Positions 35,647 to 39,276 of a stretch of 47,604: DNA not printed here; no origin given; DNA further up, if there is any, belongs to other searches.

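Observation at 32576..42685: Four translationally coupled genes (AddB-like, AddA-like, SbcD-like, hook-less SbcC-like) inside the putative island: accessory DNA-end surveillance machine or misplaced housekeeping operon?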

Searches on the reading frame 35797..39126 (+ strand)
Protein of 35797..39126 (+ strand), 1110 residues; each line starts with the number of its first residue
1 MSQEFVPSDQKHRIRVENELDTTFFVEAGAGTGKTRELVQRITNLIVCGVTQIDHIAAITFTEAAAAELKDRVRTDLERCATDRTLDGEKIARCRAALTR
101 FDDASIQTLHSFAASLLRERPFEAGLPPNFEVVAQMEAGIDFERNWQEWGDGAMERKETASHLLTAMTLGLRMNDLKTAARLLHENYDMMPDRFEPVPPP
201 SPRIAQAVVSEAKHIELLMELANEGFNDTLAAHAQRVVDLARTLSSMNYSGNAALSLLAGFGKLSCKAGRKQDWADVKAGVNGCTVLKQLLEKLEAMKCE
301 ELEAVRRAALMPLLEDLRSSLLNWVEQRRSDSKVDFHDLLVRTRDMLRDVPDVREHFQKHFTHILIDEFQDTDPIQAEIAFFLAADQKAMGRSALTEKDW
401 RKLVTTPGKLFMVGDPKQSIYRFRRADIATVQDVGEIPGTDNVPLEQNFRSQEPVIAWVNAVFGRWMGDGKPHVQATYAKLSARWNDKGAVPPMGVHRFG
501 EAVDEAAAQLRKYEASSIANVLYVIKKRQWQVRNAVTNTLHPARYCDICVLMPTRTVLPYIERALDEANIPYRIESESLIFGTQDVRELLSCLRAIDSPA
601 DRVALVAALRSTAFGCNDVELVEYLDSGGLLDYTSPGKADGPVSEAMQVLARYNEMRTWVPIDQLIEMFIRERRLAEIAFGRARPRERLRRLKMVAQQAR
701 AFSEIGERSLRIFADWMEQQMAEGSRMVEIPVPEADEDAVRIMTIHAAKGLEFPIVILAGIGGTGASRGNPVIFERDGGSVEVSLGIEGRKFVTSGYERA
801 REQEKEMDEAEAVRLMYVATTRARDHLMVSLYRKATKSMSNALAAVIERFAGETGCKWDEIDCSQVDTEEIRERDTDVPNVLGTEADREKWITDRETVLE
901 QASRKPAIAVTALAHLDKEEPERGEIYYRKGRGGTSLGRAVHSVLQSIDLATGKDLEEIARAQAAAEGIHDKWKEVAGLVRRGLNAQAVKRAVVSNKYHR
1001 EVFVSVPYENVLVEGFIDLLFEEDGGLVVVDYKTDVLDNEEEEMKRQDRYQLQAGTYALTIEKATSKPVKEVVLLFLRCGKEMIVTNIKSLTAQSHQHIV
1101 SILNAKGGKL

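Call 5: search_protein_families(library=pfam, proteins=[window:35797-39126:+], max_evalue=0.01)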
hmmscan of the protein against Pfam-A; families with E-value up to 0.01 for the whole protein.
window:35797-39126:+ (1110 aa): 5 families
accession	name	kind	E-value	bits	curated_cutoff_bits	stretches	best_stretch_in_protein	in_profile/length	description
PF00580.27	UvrD-helicase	-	2.4e-54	185.3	23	1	14-433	7-265/271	UvrD/REP helicase N-terminal domain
PF13361.12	UvrD_C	-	1.7e-24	87.4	25.6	2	687-833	236-349/350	UvrD-like helicase C-terminal domain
PF13245.12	AAA_19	-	3.5e-13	50.3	25.1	1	22-424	12-134/134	AAA domain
PF12705.13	PDDEXK_1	-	1.2e-11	45.4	22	1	936-1077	36-189/247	PD-(D/E)XK nuclease superfamily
PF13538.12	UvrD_C_2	-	5.4e-09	36.2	27.4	1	740-762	2-24/52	UvrD-like helicase C-terminal domain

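Call 6: search_protein_families(library=ncbifam, proteins=[window:35797-39126:+], max_evalue=0.01)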
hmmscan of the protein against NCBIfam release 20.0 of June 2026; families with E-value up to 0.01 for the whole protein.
window:35797-39126:+ (1110 aa): 15 families
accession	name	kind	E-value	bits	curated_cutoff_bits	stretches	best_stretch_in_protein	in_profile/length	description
TIGR02785.1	addA_Gpos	equivalog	5.8e-96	322.5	707.65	3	323-837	347-885/1234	helicase-exonuclease AddAB subunit AddA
TIGR00609.1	recB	equivalog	3.1e-86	290.6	696.05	2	17-845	5-826/1175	exodeoxyribonuclease V subunit beta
TIGR02784.1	addA_alphas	equivalog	2.3e-66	224.9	860.75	1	22-1075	11-1128/1138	double-strand break repair helicase AddA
TIGR01073.1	pcrA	equivalog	2.8e-54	184.6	911.2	3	328-463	177-293/725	DNA helicase PcrA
NF010485.0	PRK13909.1-2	equivalog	6.3e-54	183.5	650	2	26-472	8-433/909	RecB-like helicase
TIGR01075.1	uvrD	equivalog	6.1e-47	160.3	1144.45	3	332-463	180-292/715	DNA helicase II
NF008743.0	PRK11773.1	equivalog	8.7e-46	156.6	965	3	332-462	185-296/720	DNA helicase II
TIGR01074.1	rep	equivalog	5.8e-41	140.5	951.45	3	326-610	172-406/668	DNA helicase Rep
NF010487.0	PRK13909.1-4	equivalog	5.7e-40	137.4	759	3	734-1050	605-894/924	RecB-like helicase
NF008128.0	PRK10876.1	equivalog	7.6e-40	136.5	1697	2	285-830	304-816/1181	exodeoxyribonuclease V subunit beta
NF008172.0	PRK10919.1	equivalog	1.2e-28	99.8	1168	3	24-80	18-74/673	DNA helicase Rep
NF010484.0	PRK13909.1-1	equivalog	1.5e-21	75.9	1074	2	738-833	635-732/945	RecB-like helicase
NF008276.0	PRK11054.1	equivalog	4e-20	71.9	543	2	317-429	392-481/684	DNA helicase IV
NF010486.0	PRK13909.1-3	equivalog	6.3e-17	60.9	1109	2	301-471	272-431/921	RecB-like helicase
TIGR00372.1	cas4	equivalog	1.2e-06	28.5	65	1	972-1083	26-131/180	CRISPR-associated protein Cas4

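Call 7: search_protein_families(library=padloc, proteins=[window:35797-39126:+], max_evalue=0.01)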
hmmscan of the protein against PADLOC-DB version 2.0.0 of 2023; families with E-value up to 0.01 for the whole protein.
window:35797-39126:+ (1110 aa): 52 families (the best 25 are shown)
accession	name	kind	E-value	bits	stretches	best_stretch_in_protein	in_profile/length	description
PDLC00132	GajB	-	4.3e-37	126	2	286-761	141-562/625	UrvD helicase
PDLC03802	RTasHel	-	4.1e-36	123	4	18-76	15-72/675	DRT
PDLC00117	GajB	-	6.3e-36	122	4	23-74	29-80/604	UrvD helicase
PDLC00114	GajB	-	2.9e-35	119.9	3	21-146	20-125/635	UrvD helicase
PDLC00119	GajB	-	2.7e-30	103.8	3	319-389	177-247/565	UrvD helicase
PDLC00127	GajB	-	7.1e-29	98.7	2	323-458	164-284/594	UrvD helicase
PDLC00122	GajB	-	2.8e-28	97.1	2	21-77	16-71/502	UrvD helicase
PDLC00103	GajB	-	4e-27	93.4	3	22-80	29-85/612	UrvD helicase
PDLC00130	GajB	-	6e-25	85.5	2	324-465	169-292/589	UrvD helicase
PDLC00123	GajB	-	3.6e-23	80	4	23-76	18-70/540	UrvD helicase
PDLC00107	GajB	-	4.3e-23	79.7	3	21-83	28-91/587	UrvD helicase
PDLC00129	GajB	-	7.3e-23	79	2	408-475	254-321/594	UrvD helicase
PDLC00135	GajB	-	4.3e-21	73.4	2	11-76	10-73/603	UrvD helicase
PDLC00110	GajB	-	1.7e-19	67.9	2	313-463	222-361/725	UrvD helicase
PDLC00111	GajB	-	2e-19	67.7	3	16-76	20-84/625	UrvD helicase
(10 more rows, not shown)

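Call 11: find_homologous_proteins(query=window:35797-39126:+)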
Query window:35797-39126:+ (1110 aa): 7989 proteins with E <= 0.001 among 8000 candidates; the best 120 are listed.
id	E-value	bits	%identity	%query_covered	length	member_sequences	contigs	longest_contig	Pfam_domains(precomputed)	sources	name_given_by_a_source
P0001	0.0e+0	2495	100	100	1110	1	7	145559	PF13538.13,PF12705.14,PF13361.13,PF13245.13,PF00580.28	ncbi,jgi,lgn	jgi:ATP-dependent helicase/nuclease subunit A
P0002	0.0e+0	2206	88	100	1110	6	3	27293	PF13538.13,PF12705.14,PF13361.13,PF13245.13,PF00580.28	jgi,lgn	-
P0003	0.0e+0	2030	81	100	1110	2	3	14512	PF13538.13,PF12705.14,PF13361.13,PF13245.13,PF00580.28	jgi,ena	-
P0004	0.0e+0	1962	79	100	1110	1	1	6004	PF13538.13,PF12705.14,PF13361.13,PF13245.13,PF00580.28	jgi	jgi:ATP-dependent helicase/nuclease subunit A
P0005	0.0e+0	1890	77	98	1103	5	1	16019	PF13538.13,PF12705.14,PF13361.13,PF13245.13,PF00580.28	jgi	-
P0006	0.0e+0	1849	76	98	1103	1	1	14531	PF13538.13,PF12705.14,PF13361.13,PF13245.13,PF00580.28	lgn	-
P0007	0.0e+0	1794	73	99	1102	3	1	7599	PF13538.13,PF12705.14,PF13361.13,PF13245.13,PF00580.28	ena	-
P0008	0.0e+0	1787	74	98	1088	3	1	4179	PF13538.13,PF12705.14,PF13361.13,PF13245.13,PF00580.28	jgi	-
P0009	0.0e+0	1765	71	99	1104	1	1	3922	PF13538.13,PF12705.14,PF13361.13,PF13245.13,PF00580.28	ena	-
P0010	0.0e+0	1755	71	99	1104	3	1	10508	PF13538.13,PF12705.14,PF13361.13,PF13245.13,PF00580.28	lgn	-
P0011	0.0e+0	1738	70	100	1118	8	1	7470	PF13538.13,PF12705.14,PF13361.13,PF13245.13,PF00580.28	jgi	-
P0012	0.0e+0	1712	70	98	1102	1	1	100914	PF13538.13,PF12705.14,PF13361.13,PF13245.13,PF00580.28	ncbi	ncbi:UvrD-helicase domain-containing protein [Chloroflexota bacterium]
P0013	0.0e+0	1695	76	89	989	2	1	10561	PF13538.13,PF13361.13,PF13245.13,PF00580.28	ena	-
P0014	0.0e+0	1569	63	100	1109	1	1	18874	PF13538.13,PF12705.14,PF13361.13,PF13245.13,PF00580.28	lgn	-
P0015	0.0e+0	1555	63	100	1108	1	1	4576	PF13538.13,PF12705.14,PF13361.13,PF13245.13,PF00580.28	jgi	-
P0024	0.0e+0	1309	56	100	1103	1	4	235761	PF13538.13,PF12705.14,PF13361.13,PF13245.13,PF00580.28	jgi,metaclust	metaclust:\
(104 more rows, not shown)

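Call 12: find_encoding_contigs(protein=P0002, flank=10000, max_places=3)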
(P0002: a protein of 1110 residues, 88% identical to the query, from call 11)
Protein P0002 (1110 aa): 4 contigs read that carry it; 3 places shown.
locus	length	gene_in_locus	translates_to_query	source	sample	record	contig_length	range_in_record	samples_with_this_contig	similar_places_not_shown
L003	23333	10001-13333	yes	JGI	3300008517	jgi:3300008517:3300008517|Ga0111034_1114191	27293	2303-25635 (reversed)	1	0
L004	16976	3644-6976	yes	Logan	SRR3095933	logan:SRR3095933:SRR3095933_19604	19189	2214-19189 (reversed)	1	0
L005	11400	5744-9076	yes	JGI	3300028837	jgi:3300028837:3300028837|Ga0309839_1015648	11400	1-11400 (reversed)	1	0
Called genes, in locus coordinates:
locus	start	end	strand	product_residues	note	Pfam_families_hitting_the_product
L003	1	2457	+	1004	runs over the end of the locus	PF22240:ISP_coupler, PF02384:N6_Mtase, PF07669:Eco57I, PF18135:Type_ISP_C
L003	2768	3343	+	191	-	-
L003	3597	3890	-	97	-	PF04545:Sigma70_r4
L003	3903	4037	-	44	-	-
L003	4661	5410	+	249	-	PF09509:Hypoth_Ymh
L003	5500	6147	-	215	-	-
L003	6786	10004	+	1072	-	PF12705:PDDEXK_1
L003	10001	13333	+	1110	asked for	PF00580:UvrD-helicase, PF13245:AAA_19, PF13361:UvrD_C, PF13538:UvrD_C_2 (faint), PF12705:PDDEXK_1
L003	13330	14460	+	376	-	PF00149:Metallophos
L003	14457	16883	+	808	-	PF02463:SMC_N (faint), PF13175:AAA_15 (weak), PF13304:AAA_21 (faint), PF13476:AAA_23, PF13514:AAA_27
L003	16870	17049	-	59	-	-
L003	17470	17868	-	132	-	-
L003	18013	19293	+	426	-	-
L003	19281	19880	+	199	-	-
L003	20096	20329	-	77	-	-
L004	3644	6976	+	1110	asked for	PF00580:UvrD-helicase, PF13245:AAA_19, PF13361:UvrD_C, PF13538:UvrD_C_2 (faint), PF12705:PDDEXK_1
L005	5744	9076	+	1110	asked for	PF00580:UvrD-helicase, PF13245:AAA_19, PF13361:UvrD_C, PF13538:UvrD_C_2 (faint), PF12705:PDDEXK_1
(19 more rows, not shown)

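Call 13: find_encoding_contigs(protein=P0012, flank=10000, max_places=2)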
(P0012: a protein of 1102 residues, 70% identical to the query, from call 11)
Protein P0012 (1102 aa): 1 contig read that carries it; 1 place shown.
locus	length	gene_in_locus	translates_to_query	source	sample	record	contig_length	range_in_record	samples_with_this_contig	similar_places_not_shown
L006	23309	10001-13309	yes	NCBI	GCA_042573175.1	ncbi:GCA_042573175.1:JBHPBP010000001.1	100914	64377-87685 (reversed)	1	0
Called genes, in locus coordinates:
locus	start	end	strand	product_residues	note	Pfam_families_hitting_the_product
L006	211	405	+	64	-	-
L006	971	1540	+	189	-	-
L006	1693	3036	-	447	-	PF00004:AAA, PF13401:AAA_22 (faint), PF20720:nSTAND3 (weak)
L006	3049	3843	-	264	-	-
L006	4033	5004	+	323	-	PF08279:HTH_11, PF13280:WYL, PF25583:WCX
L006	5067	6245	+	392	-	PF04545:Sigma70_r4, PF22175:Ogg-HhH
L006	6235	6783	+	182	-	PF13482:RNase_H_2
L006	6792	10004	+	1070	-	PF12705:PDDEXK_1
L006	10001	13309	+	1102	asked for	PF00580:UvrD-helicase, PF13245:AAA_19, PF13361:UvrD_C, PF13538:UvrD_C_2 (faint), PF12705:PDDEXK_1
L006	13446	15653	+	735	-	PF13483:Lactamase_B_3 (faint), PF12706:Lactamase_B_2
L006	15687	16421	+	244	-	-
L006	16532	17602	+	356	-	PF00149:Metallophos, PF12850:Metallophos_2 (weak)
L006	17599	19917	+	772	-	-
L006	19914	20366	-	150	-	-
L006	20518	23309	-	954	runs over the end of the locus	PF26449:DUF8128 (weak), PF01935:DUF87 (weak), PF10412:TrwB_AAD_bind (faint)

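Call 14: find_encoding_contigs(protein=P0024, flank=10000, max_places=2)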
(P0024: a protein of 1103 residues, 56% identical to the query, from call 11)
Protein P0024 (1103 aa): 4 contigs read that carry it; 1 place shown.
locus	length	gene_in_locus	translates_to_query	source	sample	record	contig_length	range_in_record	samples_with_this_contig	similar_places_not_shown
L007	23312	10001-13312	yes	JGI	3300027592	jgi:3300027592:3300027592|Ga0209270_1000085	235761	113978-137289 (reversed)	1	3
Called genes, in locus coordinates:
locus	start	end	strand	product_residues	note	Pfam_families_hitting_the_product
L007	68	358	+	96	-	PF01381:HTH_3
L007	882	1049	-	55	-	-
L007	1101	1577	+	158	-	PF00155:Aminotran_1_2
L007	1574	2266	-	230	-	PF27154:ORF11_beta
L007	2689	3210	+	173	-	PF00176:SNF2-rel_dom, PF04851:ResIII (weak)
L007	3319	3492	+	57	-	PF03235:GmrSD_N (weak)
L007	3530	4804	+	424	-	PF01555:N6_N4_Mtase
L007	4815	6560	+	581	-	-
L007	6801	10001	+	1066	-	PF12705:PDDEXK_1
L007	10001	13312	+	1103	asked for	PF00580:UvrD-helicase, PF13245:AAA_19, PF13361:UvrD_C, PF13538:UvrD_C_2 (faint), PF12705:PDDEXK_1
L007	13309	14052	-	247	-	-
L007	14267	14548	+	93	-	PF13744:HTH_37, PF01381:HTH_3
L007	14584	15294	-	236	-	PF01209:Ubie_methyltran, PF02353:CMAS (weak), PF13489:Methyltransf_23, PF01728:FtsJ (weak), PF13847:Methyltransf_31, PF08241:Methyltransf_11, PF08242:Methyltransf_12, PF13649:Methyltransf_25, +1 more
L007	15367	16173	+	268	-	PF00005:ABC_tran, PF13304:AAA_21 (weak)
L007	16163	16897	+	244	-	PF01061:ABC2_membrane, PF12679:ABC2_membrane_2, PF12698:ABC2_membrane_3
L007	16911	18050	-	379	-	PF18845:baeRF_family3, PF18848:baeRF_family6, PF18849:baeRF_family7, PF18851:baeRF_family8, PF18855:baeRF_family11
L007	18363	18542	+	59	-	-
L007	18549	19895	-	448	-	PF00324:AA_permease, PF13520:AA_permease_2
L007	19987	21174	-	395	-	PF12917:YfbR-like, PF13023:HD_3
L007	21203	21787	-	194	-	PF13453:Zn_ribbon_TFIIB (weak)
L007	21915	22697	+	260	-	PF05013:FGase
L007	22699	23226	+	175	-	PF03412:Peptidase_C39, PF09778:Guanylate_cyc_2 (faint), PF11814:DUF3335 (faint), PF13529:Peptidase_C39_2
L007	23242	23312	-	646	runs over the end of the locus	PF00664:ABC_membrane, PF00005:ABC_tran, PF02463:SMC_N (faint)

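Call 30: find_related_loci(query=A3, collection=genome_contigs, flank=10000)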
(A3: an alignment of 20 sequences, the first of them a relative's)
Query A3 (1110 aa) in genome_contigs; peptide patterns used: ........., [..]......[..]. (x = any residue, [..] = any of these).
600 stretches matched a pattern (row limit reached: there are more); 593 encode a relative of the query (tblastn E <= 1e-3); the best 80 are kept; 80 distinct loci.
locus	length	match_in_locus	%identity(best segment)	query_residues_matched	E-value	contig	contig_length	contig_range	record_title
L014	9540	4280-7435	40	7-1062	0e+0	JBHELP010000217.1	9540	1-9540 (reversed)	MAG: Candidatus Dormibacteria bacterium isolate S2_bin.19.orig S2_k141_1317114, whole genome shotgun sequence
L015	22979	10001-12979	43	8-1106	0e+0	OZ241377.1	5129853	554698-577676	MAG: Caldilineaceae bacterium isolate c48d8a7a-b77d-4314-8545-a86a2dcb4724 genome assembly, chromosome: 1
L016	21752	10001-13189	38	6-1077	0e+0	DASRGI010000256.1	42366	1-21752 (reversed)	MAG TPA_asm: Acidimicrobiales bacterium isolate SMAG_U10054 k141_486492, whole genome shotgun sequence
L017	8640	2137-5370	36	9-1077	2e-169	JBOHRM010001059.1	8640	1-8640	MAG: Longimicrobiales bacterium isolate M3-S_concoct.bin.257_sub k127_667602, whole genome shotgun sequence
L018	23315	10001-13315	36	7-1079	6e-167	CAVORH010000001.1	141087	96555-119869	MAG: Ilumatobacteraceae bacterium isolate MFD09964.bin.2.226 genome assembly, contig: contig_106, whole genome shotgun s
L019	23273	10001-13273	36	9-1077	3e-152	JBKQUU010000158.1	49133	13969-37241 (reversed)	MAG: Acidimicrobiales bacterium isolate SEr2D2E2F__bin_181 SEr2D2E2F_000000156052, whole genome shotgun sequence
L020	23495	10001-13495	33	15-1101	9e-165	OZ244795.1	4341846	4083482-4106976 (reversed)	MAG: Dehalococcoidia bacterium isolate 888037fe-99b5-4f1c-be9c-829ee1fba83a genome assembly, chromosome: 1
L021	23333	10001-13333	32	7-1085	6e-126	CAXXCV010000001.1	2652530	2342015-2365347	MAG: Dehalococcoidia bacterium isolate f314fda6-7770-4086-b832-64b1c017fe61 genome assembly, contig: contig_1, whole gen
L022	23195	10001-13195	35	7-1079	8e-141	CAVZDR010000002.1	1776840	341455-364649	MAG: uncultured Acidimicrobiia bacterium isolate MFD09212.bin.2.35 genome assembly, contig: contig_1214, whole genome sh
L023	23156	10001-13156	35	9-1063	5e-156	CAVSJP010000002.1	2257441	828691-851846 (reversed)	MAG: uncultured Chloroflexia bacterium isolate MFD01721.bin.1.301 genome assembly, contig: contig_1485, whole genome sho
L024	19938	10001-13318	30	9-1080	4e-102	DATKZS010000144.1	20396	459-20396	MAG TPA_asm: bacterium isolate SMAG_U14251 k141_4177529, whole genome shotgun sequence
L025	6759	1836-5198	32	7-1085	6e-101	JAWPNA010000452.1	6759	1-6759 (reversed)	MAG: Acidobacteriota bacterium isolate Fractures_MAG_01 c_000000033576, whole genome shotgun sequence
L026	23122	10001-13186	30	5-1085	9e-100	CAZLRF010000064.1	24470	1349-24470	MAG TPA_asm: uncultured Acidobacteriota bacterium isolate binchicken_co274_304 genome assembly, contig: NODE_5282_length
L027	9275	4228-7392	29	9-1076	4e-95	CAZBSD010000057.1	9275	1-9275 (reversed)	MAG TPA_asm: uncultured Syntrophomonas sp. isolate SRP192927_co4_966 genome assembly, contig: NODE_18702_length_9275_cov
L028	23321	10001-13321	29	4-1080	2e-85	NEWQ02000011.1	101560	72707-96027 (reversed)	MAG: Nitrospira sp. CG24D Nitrospira_sp_RSF21_CG24_D_11, whole genome shotgun sequence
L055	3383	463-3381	27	26-1029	5e-52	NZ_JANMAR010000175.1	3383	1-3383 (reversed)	MAG: Deinococcus sp. isolate OTE_1_metabat_65_sub OTE_1_k141_4676737, whole genome shotgun sequence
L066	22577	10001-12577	25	25-829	9e-45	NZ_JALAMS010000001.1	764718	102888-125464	Priestia endophytica strain N12A3 contig_0000001, whole genome shotgun sequence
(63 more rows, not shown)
